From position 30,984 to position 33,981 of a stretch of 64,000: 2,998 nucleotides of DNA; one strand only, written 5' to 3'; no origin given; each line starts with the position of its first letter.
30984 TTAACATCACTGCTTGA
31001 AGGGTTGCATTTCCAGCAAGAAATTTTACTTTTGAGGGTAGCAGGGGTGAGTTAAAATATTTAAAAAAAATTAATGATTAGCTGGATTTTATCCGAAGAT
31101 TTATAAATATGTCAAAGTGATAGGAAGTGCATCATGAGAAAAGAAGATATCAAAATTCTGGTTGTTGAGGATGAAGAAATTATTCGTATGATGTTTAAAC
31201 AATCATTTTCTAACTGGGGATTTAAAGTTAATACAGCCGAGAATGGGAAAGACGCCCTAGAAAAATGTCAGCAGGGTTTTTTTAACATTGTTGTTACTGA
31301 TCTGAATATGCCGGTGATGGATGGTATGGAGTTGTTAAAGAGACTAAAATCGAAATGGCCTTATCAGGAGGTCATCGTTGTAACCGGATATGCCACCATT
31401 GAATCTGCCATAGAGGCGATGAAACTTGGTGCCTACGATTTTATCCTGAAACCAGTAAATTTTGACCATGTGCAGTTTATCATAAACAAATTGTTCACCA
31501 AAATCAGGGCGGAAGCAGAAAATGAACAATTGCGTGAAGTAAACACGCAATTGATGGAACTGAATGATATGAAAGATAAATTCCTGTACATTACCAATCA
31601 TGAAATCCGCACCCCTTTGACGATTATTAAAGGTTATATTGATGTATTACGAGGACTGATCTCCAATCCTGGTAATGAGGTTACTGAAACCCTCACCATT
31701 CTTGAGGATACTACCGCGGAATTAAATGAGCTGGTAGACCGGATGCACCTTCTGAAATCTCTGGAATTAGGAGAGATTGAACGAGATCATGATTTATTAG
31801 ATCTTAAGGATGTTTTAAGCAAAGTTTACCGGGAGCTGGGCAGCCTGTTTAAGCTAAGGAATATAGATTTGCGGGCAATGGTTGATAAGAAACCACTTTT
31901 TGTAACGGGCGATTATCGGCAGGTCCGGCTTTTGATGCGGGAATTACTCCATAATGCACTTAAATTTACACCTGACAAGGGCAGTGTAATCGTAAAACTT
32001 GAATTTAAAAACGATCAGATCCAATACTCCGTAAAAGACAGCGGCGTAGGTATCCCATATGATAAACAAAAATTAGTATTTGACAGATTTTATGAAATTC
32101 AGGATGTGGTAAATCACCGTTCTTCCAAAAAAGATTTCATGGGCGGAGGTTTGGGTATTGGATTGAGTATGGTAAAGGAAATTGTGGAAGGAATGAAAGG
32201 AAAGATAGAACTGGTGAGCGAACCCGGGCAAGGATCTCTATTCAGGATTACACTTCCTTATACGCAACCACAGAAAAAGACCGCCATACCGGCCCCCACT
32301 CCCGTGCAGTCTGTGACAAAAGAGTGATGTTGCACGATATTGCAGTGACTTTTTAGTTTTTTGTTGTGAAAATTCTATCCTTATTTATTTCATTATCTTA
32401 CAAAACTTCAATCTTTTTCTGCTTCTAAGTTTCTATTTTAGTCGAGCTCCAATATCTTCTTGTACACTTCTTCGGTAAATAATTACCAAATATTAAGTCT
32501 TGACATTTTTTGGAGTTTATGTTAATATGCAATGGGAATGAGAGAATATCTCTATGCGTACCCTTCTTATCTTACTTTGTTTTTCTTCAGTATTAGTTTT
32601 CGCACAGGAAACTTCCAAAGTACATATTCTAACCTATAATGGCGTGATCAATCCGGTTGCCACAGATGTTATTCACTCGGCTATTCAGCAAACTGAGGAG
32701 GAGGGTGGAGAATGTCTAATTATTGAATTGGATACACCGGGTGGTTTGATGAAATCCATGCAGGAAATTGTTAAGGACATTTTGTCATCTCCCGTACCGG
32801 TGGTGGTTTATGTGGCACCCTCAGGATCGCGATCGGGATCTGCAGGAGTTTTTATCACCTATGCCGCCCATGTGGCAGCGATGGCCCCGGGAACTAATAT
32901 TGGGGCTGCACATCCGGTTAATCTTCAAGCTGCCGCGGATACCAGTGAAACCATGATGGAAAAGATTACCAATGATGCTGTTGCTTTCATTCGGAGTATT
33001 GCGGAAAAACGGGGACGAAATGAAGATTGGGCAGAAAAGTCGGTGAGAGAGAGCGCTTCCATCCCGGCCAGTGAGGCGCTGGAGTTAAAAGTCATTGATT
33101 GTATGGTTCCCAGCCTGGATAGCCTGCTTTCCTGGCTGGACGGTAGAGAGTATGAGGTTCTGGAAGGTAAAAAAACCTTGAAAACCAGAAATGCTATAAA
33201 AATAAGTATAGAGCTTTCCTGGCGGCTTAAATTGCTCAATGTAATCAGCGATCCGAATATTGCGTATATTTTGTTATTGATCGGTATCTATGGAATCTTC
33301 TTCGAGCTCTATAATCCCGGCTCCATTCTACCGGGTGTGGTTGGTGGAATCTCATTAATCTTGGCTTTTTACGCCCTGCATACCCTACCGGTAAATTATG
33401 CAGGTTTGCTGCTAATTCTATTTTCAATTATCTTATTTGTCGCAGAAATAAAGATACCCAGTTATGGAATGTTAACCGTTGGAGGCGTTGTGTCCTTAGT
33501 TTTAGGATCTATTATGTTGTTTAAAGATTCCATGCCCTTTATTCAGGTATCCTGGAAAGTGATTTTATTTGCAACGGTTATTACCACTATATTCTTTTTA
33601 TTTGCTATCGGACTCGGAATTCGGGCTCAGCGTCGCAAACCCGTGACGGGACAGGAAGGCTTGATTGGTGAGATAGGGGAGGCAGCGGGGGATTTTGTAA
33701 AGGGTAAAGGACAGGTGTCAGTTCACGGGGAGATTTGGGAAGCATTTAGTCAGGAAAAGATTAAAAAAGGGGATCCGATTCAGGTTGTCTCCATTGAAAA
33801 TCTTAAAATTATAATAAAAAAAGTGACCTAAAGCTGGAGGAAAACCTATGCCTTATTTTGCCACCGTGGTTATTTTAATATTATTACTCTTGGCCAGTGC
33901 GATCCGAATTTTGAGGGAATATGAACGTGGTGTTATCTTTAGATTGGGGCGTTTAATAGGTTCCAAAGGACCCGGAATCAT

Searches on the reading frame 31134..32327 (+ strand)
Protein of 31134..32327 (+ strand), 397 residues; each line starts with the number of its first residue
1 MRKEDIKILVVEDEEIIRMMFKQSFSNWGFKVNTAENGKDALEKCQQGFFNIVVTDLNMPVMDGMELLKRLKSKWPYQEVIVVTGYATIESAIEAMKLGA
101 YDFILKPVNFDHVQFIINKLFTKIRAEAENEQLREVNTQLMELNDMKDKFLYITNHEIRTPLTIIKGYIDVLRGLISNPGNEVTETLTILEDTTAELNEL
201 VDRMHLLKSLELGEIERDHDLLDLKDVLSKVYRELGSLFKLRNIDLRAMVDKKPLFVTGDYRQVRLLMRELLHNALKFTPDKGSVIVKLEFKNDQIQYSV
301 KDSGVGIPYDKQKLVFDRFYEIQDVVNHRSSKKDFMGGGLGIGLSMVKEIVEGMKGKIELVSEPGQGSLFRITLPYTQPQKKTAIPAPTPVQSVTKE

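Call 68: search_protein_families(library=pfam, proteins=[window:31134-32327:+], max_evalue=0.00001)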
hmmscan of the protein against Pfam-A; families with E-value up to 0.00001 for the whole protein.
window:31134-32327:+ (397 aa): 3 families
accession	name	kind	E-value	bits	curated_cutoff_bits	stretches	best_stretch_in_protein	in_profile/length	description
PF00072.30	Response_reg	-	9.9e-30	103.4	30.2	1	8-113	1-106/111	Response regulator receiver domain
PF02518.31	HATPase_c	-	2.2e-25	89.7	26.4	1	259-377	1-110/111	Histidine kinase-, DNA gyrase B-, and HSP90-like ATPase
PF00512.31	HisKA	-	4.5e-10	39.9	26.9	1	147-211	2-64/66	His Kinase A (phospho-acceptor) domain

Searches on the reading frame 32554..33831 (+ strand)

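Call 68: search_protein_families(library=pfam, proteins=[window:32554-33831:+], max_evalue=0.00001)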
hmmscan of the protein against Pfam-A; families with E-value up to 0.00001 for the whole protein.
window:32554-33831:+ (425 aa): 3 families
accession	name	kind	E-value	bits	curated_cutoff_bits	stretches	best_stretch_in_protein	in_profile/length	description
PF24961.1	NfeD_membrane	-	4.5e-29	101.4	26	1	235-352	1-117/119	NfeD integral membrane domain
PF25145.1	NfeD1b_N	-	3.3e-17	63.1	40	1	23-176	2-147/189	NfeD1b, N-terminal domain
PF01957.25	NfeD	-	3.3e-13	50.1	29.1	1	368-423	2-57/57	NfeD-like C-terminal, partner-binding domain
